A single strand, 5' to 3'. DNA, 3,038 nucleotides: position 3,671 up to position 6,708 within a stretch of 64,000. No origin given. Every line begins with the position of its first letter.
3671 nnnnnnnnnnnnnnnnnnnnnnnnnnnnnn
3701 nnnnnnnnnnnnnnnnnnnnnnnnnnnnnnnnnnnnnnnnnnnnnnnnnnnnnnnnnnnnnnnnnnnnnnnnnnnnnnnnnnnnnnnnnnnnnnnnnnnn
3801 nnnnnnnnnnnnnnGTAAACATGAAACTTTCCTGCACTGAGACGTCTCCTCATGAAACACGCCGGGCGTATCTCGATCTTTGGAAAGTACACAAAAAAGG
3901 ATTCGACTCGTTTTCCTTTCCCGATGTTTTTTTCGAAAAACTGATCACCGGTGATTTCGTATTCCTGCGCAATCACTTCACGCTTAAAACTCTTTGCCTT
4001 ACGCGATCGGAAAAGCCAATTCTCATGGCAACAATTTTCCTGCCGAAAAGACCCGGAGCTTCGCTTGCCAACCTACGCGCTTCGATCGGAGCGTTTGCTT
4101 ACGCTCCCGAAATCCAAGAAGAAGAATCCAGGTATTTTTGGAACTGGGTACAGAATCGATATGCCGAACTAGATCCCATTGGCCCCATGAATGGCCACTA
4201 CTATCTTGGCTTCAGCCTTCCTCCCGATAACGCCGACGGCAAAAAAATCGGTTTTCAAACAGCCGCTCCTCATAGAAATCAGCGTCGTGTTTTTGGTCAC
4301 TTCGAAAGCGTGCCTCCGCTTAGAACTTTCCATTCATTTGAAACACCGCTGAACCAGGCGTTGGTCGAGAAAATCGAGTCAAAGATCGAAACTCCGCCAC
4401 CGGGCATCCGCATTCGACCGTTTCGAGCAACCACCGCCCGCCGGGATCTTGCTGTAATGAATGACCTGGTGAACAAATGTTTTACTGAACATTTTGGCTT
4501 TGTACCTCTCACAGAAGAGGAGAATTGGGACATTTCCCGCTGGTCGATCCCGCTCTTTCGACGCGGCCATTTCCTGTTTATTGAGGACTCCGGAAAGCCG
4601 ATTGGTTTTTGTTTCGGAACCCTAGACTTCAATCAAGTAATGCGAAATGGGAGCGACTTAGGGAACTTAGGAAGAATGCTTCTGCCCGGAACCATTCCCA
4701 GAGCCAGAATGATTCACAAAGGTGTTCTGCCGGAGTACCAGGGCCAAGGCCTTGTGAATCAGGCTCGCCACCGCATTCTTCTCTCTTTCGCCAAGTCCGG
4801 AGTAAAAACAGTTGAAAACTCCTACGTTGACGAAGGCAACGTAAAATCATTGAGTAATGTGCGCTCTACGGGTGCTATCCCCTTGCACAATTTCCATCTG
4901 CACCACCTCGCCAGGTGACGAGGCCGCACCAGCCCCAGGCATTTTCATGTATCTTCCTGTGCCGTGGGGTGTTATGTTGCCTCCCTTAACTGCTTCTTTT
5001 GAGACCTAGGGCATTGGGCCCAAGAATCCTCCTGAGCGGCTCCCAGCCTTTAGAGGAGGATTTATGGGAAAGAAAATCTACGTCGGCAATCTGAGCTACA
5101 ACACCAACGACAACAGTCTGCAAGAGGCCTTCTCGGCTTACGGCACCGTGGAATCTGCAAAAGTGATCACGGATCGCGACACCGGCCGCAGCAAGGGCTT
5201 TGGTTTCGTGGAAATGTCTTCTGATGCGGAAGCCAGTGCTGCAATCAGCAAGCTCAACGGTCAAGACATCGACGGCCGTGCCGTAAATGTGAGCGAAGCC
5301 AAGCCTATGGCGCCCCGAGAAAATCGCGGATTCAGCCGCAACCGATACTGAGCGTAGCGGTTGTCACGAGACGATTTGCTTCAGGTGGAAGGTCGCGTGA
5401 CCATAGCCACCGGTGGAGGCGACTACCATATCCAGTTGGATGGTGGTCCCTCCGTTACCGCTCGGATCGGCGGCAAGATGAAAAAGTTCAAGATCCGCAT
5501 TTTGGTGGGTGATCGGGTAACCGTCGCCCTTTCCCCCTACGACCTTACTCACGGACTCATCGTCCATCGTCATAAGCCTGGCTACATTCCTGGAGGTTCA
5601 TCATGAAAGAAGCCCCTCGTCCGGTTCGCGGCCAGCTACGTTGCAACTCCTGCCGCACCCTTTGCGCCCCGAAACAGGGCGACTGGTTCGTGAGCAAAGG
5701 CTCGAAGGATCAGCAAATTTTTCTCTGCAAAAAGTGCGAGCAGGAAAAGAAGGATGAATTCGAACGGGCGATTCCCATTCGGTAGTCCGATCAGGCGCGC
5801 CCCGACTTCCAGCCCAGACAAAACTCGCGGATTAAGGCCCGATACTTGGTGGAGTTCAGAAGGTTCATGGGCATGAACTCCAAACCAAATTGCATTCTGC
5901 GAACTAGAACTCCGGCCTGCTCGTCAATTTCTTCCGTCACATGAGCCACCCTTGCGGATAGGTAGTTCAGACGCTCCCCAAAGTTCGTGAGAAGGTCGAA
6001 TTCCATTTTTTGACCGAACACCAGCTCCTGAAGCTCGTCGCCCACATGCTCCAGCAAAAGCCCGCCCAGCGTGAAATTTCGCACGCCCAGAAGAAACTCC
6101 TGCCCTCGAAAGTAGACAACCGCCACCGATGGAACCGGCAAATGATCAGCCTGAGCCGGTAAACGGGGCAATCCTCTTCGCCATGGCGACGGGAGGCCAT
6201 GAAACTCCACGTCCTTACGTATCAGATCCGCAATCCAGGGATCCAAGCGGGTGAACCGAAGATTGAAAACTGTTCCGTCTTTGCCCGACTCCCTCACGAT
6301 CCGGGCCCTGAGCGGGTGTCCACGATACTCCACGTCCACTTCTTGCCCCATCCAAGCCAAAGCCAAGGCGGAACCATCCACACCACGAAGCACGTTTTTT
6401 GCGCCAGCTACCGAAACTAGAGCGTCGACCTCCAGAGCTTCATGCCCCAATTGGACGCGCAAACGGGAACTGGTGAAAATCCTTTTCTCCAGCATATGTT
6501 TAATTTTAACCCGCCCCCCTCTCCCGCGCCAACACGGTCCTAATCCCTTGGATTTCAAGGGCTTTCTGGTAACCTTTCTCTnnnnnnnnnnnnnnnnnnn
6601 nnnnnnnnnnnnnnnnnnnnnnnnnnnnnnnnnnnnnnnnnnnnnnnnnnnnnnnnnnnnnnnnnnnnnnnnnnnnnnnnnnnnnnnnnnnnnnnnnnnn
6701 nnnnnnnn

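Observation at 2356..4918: Spt-like alpha-oxoamine synthase co-transcribed with a GNAT-tailed protein: candidate compact ceramide / N-acyl-aminolipid module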

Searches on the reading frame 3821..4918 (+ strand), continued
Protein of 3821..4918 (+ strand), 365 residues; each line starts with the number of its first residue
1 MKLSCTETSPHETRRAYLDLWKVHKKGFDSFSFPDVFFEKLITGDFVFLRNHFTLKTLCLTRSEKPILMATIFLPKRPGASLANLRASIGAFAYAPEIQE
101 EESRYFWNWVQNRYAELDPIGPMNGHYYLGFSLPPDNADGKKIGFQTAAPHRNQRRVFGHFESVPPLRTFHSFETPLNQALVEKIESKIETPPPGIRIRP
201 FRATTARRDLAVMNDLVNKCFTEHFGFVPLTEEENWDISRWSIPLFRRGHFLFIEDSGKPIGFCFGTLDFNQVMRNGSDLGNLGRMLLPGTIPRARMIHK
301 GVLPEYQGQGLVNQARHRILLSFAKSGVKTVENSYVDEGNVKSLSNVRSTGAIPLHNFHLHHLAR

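Call 58: list_cluster_members(proteins=[P0001, P0163, P0165, P0166, P0170, P0182, P0185, P0193, P0206, P0216])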
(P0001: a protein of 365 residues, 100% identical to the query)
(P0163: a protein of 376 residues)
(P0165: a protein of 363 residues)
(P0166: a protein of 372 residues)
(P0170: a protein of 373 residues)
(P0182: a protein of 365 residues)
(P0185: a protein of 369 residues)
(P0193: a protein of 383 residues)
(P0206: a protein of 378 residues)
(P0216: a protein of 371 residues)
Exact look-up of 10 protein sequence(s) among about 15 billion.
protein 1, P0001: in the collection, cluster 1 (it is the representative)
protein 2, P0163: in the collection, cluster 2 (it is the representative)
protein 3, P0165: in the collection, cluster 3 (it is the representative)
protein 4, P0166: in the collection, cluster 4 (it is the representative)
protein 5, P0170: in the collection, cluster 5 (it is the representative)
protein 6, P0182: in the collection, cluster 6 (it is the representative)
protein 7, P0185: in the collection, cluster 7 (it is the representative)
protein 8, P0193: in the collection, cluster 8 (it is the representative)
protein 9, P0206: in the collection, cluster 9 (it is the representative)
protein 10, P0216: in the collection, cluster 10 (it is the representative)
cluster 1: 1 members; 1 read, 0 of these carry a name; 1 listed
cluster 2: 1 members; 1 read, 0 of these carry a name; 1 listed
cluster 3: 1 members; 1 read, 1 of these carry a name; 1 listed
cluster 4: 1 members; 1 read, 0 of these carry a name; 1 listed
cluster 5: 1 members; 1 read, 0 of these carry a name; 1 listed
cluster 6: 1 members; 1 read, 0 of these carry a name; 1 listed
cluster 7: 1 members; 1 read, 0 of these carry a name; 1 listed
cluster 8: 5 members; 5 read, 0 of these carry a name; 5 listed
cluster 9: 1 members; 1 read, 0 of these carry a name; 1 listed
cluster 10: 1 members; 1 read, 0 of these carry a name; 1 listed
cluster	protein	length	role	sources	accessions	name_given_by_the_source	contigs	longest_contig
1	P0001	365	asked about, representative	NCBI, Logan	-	-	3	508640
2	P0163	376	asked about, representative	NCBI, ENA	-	-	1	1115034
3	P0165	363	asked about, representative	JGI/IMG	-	ribosomal protein S18 acetylase RimI-like enzyme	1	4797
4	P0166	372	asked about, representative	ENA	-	-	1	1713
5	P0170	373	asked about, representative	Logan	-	-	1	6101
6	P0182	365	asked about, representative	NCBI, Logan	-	-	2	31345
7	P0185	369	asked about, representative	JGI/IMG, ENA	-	-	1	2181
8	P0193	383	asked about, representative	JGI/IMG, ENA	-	-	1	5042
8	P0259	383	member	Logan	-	-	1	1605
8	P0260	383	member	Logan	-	-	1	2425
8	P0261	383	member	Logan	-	-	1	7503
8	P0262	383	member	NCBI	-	-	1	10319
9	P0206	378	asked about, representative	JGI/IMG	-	-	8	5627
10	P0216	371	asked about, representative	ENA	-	-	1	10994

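Call 92: search_protein_families(library=pfam, proteins=[L016:3818-4564:+, L009:3170-3979:-, L009:2302-3129:-], max_evalue=0.01)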
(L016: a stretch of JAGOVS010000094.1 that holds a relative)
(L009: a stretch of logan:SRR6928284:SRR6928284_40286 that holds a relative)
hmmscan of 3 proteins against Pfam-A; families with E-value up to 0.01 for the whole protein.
L016:3818-4564:+ (249 aa): 2 families
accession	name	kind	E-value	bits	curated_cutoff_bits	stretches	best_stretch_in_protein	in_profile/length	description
PF00132.30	Hexapep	-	1.7e-09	37.4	27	1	193-223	2-32/36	Bacterial transferase hexapeptide (six repeats)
PF14602.12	Hexapep_2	-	0.00017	21.7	27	0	193-203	2-12/34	Hexapeptide repeat of succinyl-transferase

L009:3170-3979:- (269 aa): 1 family
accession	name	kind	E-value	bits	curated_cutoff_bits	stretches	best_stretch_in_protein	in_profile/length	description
PF00132.30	Hexapep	-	0.0027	17.8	27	0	189-212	2-25/36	Bacterial transferase hexapeptide (six repeats)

L009:2302-3129:- (275 aa): 1 family
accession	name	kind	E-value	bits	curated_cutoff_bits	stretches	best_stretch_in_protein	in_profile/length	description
PF00268.27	Ribonuc_red_sm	-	0.0009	19.1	33.6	0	5-94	21-108/281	Ribonucleotide reductase, small chain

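Call 93: search_protein_families(library=ncbifam, proteins=[L016:3818-4564:+, L009:3170-3979:-, L006:7520-8527:+], max_evalue=0.001)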
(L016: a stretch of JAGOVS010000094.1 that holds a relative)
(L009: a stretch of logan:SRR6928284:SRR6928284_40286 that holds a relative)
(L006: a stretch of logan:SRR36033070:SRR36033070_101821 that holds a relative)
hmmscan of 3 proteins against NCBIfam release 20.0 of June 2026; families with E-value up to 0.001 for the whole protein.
L016:3818-4564:+ (249 aa): 4 families
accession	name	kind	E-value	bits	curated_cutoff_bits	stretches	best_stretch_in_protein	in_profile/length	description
NF007797.0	PRK10502.1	subfamily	1.1e-08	35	192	1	133-175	46-88/183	WcaF family extracellular polysaccharide biosynthesis acetyltransferase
TIGR02353.1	NRPS_term_dom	equivalog_domain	4.9e-06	25.2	423.1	1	130-223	103-191/695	Pls/PosA family non-ribosomal peptide synthetase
NF038307.1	EPS_acetyl_HpsU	equivalog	1.8e-05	24.4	305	1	134-176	46-88/178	hormogonium polysaccharide biosynthesis acetyltransferase HpsU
TIGR04008.1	WcaF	equivalog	0.00028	20.8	326.3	0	133-172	45-84/180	colanic acid biosynthesis acetyltransferase WcaF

L009:3170-3979:- (269 aa): 4 families
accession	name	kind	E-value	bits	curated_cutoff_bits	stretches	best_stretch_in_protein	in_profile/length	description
TIGR02353.1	NRPS_term_dom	equivalog_domain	3.3e-08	32.4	423.1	1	121-226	96-198/695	Pls/PosA family non-ribosomal peptide synthetase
NF007797.0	PRK10502.1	subfamily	1.5e-07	31.2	192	1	134-221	71-158/183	WcaF family extracellular polysaccharide biosynthesis acetyltransferase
NF038307.1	EPS_acetyl_HpsU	equivalog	1.8e-05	24.4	305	1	134-223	70-159/178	hormogonium polysaccharide biosynthesis acetyltransferase HpsU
TIGR04008.1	WcaF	equivalog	0.00012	22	326.3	0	138-222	74-158/180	colanic acid biosynthesis acetyltransferase WcaF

L006:7520-8527:+ (335 aa): 35 families (the best 25 are shown)
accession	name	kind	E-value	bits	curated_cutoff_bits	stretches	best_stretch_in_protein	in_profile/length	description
TIGR01139.1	cysK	equivalog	1.1e-125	418.8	350.95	1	7-304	1-297/298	cysteine synthase A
TIGR01136.1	cysKM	subfamily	5.3e-124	413.4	344.15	1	7-304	1-298/299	cysteine synthase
NF007989.0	PRK10717.1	equivalog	1.1e-97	327.2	387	1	1-307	2-320/334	cysteine synthase A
TIGR01137.1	cysta_beta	equivalog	5e-89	299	510.25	1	4-306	2-312/457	cystathionine beta-synthase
NF008735.0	PRK11761.1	equivalog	2.3e-85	286.4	413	1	5-304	4-293/296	cysteine synthase CysM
TIGR01138.1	cysM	equivalog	2.4e-79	266.9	394.2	1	7-303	2-288/290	cysteine synthase B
NF053679.1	CysteaSynCapA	equivalog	1.1e-63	215.1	600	1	2-306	5-321/329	cysteate synthase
TIGR03945.1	PLP_SbnA_fam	equivalog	4.8e-61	206.5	349.95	1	7-304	1-299/304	2,3-diaminopropionate biosynthesis protein SbnA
NF005292.0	PRK06815.1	equivalog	6.4e-22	78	371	1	6-210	14-210/320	threonine/serine dehydratase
NF045641.2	BHydaspDhtseBhcB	equivalog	1.5e-20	73.6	550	1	6-292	13-300/312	beta-hydroxyaspartate dehydratase BhcB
NF006094.0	PRK08246.1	subfamily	4.4e-20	72.3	331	1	3-291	13-299/310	serine/threonine dehydratase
NF005147.0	PRK06608.1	equivalog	6.1e-16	58.1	380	1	6-206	17-209/339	serine/threonine dehydratase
TIGR01124.1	ilvA_2Cterm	equivalog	8.7e-16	57.6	411.3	1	7-210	11-207/499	threonine ammonia-lyase, biosynthetic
NF006674.0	PRK09224.1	subfamily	1.3e-15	57.1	577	1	9-211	21-216/508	threonine ammonia-lyase IlvA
NF006390.0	PRK08639.1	equivalog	1.5e-15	57.1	421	1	4-210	16-218/418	threonine ammonia-lyase IlvA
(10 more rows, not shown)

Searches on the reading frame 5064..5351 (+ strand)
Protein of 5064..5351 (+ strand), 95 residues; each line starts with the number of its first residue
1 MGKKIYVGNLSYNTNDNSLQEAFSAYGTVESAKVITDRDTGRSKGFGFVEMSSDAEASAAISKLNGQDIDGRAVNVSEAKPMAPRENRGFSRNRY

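Call 8: search_protein_families(library=pfam, proteins=[window:5064-5351:+], max_evalue=0.001)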
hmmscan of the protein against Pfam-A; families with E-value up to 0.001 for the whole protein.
window:5064-5351:+ (95 aa): 2 families
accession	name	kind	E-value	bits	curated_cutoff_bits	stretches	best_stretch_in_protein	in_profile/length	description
PF00076.28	RRM_1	-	3.9e-24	84.8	20.7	1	5-74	1-69/70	RNA recognition motif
PF13893.12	RRM_5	-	0.00046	20.3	27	1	14-80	39-100/125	RNA recognition motif. (a.k.a. RRM, RBD, or RNP domain)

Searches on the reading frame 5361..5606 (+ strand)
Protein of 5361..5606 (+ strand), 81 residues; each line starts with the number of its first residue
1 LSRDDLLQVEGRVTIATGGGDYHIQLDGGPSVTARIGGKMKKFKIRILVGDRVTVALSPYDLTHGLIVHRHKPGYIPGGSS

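Call 92: search_protein_families(library=pfam, proteins=[window:5361-5606:+], max_evalue=0.01)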
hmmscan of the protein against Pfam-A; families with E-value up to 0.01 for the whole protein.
window:5361-5606:+ (81 aa): 2 families
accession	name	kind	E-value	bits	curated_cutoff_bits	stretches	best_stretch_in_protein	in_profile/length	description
PF01176.25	eIF-1a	-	8.9e-19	67.3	30.2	1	8-70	2-64/64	Translation initiation factor 1A / IF-1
PF16745.11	RsgA_N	-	8.6e-06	25.9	27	1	10-57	1-46/54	RsgA N-terminal domain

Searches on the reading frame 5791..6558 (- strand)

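Call 8: search_protein_families(library=pfam, proteins=[window:5791-6558:-], max_evalue=0.001)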
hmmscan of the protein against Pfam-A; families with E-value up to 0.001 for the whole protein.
window:5791-6558:- (255 aa): 1 family
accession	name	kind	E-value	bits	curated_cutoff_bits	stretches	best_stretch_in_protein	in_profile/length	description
PF07238.19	PilZ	-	1.1e-05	26.2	22.5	0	132-243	7-100/102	PilZ domain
